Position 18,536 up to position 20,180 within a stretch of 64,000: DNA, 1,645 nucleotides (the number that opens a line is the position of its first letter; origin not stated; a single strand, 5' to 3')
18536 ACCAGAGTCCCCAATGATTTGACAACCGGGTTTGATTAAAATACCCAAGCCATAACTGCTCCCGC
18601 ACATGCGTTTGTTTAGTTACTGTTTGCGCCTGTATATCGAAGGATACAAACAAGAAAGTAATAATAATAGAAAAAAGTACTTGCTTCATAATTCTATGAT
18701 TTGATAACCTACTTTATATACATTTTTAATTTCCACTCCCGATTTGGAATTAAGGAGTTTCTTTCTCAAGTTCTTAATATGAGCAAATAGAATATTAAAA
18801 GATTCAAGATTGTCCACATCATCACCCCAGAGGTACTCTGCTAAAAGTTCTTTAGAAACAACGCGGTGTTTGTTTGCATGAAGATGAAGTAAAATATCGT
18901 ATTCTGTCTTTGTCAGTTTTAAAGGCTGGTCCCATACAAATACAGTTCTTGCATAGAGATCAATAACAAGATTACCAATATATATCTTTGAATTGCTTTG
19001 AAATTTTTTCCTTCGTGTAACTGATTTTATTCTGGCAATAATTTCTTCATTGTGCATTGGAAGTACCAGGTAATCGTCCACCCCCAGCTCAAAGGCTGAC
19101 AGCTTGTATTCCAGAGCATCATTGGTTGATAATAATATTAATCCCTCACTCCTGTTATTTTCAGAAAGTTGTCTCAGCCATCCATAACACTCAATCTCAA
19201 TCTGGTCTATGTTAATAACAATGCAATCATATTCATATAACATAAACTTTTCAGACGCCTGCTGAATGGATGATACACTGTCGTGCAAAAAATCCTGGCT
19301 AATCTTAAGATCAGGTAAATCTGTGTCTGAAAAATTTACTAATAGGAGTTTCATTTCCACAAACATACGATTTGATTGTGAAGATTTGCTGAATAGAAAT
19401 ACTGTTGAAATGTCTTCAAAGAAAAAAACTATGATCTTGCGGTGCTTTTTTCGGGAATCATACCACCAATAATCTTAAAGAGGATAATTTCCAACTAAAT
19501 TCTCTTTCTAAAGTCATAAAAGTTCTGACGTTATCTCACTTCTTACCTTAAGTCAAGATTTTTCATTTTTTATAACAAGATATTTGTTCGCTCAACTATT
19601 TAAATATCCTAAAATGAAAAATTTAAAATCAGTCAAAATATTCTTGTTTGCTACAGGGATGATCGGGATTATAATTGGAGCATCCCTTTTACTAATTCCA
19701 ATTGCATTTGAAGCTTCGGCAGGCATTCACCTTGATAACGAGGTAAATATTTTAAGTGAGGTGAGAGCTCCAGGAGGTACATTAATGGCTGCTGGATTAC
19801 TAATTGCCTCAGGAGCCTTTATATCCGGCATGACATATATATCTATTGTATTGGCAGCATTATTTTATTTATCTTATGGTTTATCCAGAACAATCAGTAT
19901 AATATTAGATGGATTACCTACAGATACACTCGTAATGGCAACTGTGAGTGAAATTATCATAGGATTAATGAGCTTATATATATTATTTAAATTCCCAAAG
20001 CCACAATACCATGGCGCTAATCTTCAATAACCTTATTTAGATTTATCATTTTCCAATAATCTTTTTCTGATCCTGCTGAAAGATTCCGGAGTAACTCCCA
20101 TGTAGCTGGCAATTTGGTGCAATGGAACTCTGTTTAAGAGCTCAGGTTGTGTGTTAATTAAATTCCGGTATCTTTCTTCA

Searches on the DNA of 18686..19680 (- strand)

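Call 4: search_rna_families(source=window, start=19300, end=19680, threshold=evalue, max_evalue=10, show_alignments=5)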
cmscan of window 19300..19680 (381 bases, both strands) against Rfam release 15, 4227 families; matches with E-value up to 10: 7.
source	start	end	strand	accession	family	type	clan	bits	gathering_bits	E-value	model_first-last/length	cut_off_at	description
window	19366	19455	+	RF00537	snoMe28S-Am2634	Gene; snRNA; snoRNA; CD-box;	-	19.9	50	0.86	1-97/97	no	Small nucleolar RNA Me28S-Am2634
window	19577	19662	-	RF02393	sau-59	Gene; sRNA;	-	17.2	80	8.6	1-128/128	no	Staphylococcus sRNA sau-59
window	19341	19435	+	RF01569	DdR2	Gene; snRNA; snoRNA; CD-box;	-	15.6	80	9.2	1-83/83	no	Dictyostelium snoRNA DdR2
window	19395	19521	+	RF02365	Yfr17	Gene; sRNA;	-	15.3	50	2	1-264/264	no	Cyanobacterial functional RNA 17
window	19373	19422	+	RF03640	mir-3747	Gene; miRNA;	-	13.9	63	7.6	1-67/67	no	mir-3747 microRNA precursor family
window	19350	19520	+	RF03532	SQ2397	Cis-reg;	-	13.6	100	6.1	1-243/243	no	Cis-regulator of HTH transcription factor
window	19593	19680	+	RF00064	HgcG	Gene; snRNA; snoRNA; HACA-box;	-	10.5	77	0.96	1-94/276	3'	HgcG RNA (Pab40)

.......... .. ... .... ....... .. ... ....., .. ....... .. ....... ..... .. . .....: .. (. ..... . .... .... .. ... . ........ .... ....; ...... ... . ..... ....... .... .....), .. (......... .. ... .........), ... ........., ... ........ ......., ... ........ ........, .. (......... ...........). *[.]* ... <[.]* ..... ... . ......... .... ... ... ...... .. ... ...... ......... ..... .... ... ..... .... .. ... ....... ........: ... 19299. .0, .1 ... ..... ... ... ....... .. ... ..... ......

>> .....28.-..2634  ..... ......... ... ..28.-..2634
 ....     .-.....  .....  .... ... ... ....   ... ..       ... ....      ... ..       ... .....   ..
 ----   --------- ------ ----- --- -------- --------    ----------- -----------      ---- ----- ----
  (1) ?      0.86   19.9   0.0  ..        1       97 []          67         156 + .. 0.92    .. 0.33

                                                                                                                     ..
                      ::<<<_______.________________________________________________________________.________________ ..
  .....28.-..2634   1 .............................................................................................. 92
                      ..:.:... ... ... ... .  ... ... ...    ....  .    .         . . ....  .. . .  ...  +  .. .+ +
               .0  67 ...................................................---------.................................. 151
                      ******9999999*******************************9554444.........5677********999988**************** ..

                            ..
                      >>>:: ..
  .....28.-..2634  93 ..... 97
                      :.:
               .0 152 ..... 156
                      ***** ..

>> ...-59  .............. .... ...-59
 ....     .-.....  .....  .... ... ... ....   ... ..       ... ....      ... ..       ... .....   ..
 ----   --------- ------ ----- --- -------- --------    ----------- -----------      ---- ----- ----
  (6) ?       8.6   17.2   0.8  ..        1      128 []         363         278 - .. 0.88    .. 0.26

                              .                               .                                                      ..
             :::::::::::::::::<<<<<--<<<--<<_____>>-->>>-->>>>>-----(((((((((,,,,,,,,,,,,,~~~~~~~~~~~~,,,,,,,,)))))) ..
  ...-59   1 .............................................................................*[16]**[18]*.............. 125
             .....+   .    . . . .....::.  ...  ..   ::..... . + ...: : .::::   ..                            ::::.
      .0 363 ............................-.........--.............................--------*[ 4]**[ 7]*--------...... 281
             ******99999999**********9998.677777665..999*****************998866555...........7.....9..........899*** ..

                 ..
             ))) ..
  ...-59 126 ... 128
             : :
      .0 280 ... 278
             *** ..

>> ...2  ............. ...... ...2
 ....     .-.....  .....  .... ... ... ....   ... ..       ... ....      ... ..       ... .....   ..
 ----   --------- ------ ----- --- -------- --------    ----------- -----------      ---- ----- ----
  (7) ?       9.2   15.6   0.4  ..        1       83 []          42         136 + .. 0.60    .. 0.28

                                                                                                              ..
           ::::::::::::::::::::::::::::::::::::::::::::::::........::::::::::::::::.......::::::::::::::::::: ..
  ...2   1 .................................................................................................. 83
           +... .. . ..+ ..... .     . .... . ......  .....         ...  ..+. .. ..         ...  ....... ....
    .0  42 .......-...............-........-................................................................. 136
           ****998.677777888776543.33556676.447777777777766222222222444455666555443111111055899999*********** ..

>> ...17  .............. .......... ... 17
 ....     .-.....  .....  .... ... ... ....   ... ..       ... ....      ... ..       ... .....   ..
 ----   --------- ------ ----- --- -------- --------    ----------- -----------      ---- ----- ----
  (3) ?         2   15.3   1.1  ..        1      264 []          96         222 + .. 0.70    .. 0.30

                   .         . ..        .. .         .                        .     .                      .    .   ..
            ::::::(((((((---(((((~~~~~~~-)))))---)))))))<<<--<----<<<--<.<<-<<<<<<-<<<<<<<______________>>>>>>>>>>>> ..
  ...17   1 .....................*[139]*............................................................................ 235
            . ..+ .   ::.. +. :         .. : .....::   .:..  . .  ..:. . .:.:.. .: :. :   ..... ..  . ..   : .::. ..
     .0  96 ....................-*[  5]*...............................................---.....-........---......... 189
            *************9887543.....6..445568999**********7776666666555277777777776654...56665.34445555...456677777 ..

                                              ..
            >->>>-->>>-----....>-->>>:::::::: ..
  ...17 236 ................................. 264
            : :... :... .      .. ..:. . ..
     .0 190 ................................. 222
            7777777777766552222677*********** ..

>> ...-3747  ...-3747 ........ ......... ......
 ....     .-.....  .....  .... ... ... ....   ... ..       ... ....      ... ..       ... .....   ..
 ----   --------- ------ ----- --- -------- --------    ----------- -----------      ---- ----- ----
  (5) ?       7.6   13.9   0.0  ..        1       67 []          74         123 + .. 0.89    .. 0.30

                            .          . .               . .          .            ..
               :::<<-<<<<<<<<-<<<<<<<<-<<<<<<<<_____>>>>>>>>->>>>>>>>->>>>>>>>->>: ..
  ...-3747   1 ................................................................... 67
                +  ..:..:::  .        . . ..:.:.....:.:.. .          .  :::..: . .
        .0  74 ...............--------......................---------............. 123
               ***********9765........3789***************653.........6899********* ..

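Call 60: search_rna_families(sources=[L001, L002, L017, L018, L020, L021, L024, L025, L026], threshold=gathering)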
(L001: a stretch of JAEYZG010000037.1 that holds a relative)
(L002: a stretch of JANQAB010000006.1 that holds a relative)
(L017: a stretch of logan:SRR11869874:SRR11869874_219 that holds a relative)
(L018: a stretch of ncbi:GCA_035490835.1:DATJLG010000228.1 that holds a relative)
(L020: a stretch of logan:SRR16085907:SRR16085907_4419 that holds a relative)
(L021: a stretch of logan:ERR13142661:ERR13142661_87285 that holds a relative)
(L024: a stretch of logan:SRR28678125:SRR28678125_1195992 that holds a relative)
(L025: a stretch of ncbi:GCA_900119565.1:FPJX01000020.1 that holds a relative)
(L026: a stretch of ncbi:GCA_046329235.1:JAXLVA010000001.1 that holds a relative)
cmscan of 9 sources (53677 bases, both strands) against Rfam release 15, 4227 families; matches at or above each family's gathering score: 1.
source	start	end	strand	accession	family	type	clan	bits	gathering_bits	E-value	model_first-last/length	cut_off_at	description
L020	2479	2550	-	RF00005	tRNA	Gene; tRNA;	CL00001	65.7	29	3.9e-12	1-71/71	no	tRNA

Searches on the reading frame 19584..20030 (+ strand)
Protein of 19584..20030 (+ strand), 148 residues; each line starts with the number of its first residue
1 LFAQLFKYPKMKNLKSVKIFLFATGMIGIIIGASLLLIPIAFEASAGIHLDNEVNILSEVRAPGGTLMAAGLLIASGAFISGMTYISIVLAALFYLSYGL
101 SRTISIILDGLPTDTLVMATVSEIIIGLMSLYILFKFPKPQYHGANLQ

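Call 7: search_protein_families(library=pfam, proteins=[window:19584-20030:+])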
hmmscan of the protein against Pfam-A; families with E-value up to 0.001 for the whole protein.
window:19584-20030:+ (148 aa): 1 family
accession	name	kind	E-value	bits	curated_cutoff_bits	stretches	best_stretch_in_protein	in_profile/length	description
PF14248.12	DUF4345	-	5.6e-18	65.5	26.5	1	18-133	3-118/119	Domain of unknown function (DUF4345)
